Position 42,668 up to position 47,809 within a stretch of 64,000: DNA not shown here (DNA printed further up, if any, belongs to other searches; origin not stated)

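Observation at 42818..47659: Architecture of the 1613-aa ATPase: large N-terminal domain, extended coiled coil, MoxR/AAA_5-like module (DDIQH in place of DEINR), C-terminal ~230-aa domain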

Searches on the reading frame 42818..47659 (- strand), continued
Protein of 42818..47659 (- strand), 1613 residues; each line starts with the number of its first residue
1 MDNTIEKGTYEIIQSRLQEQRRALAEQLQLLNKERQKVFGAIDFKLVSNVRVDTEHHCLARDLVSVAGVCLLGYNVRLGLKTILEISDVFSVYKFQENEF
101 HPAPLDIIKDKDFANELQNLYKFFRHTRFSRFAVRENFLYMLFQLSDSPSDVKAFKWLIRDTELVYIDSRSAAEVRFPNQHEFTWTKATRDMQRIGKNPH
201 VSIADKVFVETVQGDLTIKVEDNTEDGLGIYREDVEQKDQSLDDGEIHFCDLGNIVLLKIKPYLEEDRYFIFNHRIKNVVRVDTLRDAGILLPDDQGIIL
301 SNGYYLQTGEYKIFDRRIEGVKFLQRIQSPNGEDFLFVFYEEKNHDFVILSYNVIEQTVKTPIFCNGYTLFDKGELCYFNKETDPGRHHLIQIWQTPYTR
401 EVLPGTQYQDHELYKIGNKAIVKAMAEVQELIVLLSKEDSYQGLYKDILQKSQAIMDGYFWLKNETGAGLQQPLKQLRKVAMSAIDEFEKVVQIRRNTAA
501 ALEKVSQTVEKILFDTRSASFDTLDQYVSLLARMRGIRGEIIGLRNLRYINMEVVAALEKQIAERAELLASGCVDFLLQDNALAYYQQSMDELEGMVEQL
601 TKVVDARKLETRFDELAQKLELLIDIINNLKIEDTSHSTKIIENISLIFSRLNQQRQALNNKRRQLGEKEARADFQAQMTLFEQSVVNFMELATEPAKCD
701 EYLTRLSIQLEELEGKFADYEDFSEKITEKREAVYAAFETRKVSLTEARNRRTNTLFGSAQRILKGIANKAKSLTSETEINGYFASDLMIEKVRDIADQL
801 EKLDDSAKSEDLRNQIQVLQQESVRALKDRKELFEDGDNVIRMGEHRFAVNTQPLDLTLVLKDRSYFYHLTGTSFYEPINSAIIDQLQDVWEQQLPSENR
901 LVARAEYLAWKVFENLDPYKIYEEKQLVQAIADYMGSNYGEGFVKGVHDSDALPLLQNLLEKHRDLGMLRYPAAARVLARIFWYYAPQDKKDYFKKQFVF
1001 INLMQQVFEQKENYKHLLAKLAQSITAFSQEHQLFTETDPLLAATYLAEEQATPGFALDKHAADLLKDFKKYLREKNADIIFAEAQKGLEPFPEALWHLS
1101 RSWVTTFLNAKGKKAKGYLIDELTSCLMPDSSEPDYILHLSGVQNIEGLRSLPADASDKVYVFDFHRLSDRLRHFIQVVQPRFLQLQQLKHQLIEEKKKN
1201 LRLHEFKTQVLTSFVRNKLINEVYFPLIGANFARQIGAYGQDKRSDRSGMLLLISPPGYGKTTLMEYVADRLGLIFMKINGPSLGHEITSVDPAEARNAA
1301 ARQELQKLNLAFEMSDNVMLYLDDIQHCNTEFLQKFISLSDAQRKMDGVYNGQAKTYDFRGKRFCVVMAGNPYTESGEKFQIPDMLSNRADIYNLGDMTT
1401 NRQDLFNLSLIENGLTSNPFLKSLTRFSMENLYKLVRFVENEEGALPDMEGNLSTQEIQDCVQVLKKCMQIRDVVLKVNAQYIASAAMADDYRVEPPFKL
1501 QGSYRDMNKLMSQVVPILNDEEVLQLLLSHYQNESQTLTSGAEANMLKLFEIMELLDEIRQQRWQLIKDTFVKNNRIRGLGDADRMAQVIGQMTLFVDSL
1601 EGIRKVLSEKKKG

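Call 23: find_related_loci(query=window:42818-47659:-, collection=genome_contigs, flank=10000)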
Query window:42818-47659:- (1613 aa) in genome_contigs; peptide patterns used: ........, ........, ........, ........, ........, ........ (x = any residue, [..] = any of these).
497 stretches matched a pattern; 468 encode a relative of the query (tblastn E <= 1e-3); the best 80 are kept; 80 distinct loci.
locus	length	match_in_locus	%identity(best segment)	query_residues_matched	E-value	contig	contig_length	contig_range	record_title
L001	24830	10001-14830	71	1-1608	0e+0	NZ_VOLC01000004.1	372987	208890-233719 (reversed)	Lunatibacter salilacus strain CUG 91308 NODE_4_length_372987_cov_160.544_ID_9066, whole genome shotgun sequence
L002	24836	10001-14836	70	1-1612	0e+0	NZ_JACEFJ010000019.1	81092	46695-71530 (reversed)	Pararhodonellum marinum strain SW124 19, whole genome shotgun sequence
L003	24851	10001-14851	69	1-1611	0e+0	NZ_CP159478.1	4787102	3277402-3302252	Marivirga tractuosa strain ac6 chromosome, complete genome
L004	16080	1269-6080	59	1-1607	0e+0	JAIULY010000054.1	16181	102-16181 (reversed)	MAG: Schleiferiaceae bacterium isolate PBR18_bin01 bin01.contig0053, whole genome shotgun sequence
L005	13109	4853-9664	63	5-1610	0e+0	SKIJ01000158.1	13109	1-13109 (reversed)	MAG: Cryomorphaceae bacterium isolate CSBr16_58 CSBr16-4836, whole genome shotgun sequence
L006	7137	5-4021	69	279-1611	0e+0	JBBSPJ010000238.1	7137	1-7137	MAG: Cytophagales bacterium isolate LS6_sbin.53 LS6_sbin.53_K_605843_L_7137_cov_21.9052, whole genome shotgun sequence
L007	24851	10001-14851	70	1-1611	0e+0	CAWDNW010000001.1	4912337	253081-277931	MAG: uncultured Cytophagales bacterium isolate MFD03250.bin.1.86 genome assembly, contig: contig_10544, whole genome sho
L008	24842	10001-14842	70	1-1612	0e+0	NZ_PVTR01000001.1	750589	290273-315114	Mongoliibacter ruber strain DSM 27929 Ga0181024_101, whole genome shotgun sequence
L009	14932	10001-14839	50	5-1607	0e+0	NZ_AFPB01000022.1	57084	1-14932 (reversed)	Aquimarina agarivorans strain HQM9 contig022, whole genome shotgun sequence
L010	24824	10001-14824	50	5-1613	0e+0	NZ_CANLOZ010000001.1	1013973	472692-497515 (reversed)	Uncultured Aquimarina sp. isolate 740.fasta NODE_1, whole genome shotgun sequence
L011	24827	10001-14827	50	4-1607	0e+0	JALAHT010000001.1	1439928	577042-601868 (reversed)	Thermobacterium salinum strain TK19130 scaffold1, whole genome shotgun sequence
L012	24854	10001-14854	50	2-1607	0e+0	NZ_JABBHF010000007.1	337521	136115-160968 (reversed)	Flavivirga algicola strain Y03 scaffold_7, whole genome shotgun sequence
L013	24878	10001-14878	50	5-1613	0e+0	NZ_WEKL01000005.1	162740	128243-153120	Aquimarina litoralis strain CCMR20 scaffold_4, whole genome shotgun sequence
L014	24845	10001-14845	50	5-1613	0e+0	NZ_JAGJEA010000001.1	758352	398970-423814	Aquimarina sp. MMG016 assembly_contig_1, whole genome shotgun sequence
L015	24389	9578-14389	51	5-1607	0e+0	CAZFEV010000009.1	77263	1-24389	MAG TPA_asm: uncultured Flavobacteriaceae bacterium isolate SRP342821_co1_175 genome assembly, contig: NODE_219_length_7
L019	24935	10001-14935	49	5-1613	0e+0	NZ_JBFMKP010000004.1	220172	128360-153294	Aquimarina sp. 2201CG1-2-11 2201CG1-2-11_4, whole genome shotgun sequence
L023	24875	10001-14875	49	5-1613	0e+0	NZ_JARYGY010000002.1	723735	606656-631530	Aquimarina sp. 2201CG14-23 contig2, whole genome shotgun sequence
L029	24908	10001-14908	50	5-1613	0e+0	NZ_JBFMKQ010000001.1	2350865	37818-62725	Aquimarina sp. 2304DJ70-9 2304DJ70-9_1, whole genome shotgun sequence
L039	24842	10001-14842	50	5-1613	0e+0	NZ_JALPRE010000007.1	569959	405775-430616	Aquimarina acroporae strain D1M17 contig7, whole genome shotgun sequence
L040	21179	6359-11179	48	4-1613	0e+0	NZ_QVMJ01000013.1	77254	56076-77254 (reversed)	Bacteroides sp. 519 scaffold13_size77254, whole genome shotgun sequence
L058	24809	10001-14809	47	5-1612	0e+0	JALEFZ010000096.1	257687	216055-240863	MAG: Bacteroidia bacterium isolate CC_bin17 k97_238526, whole genome shotgun sequence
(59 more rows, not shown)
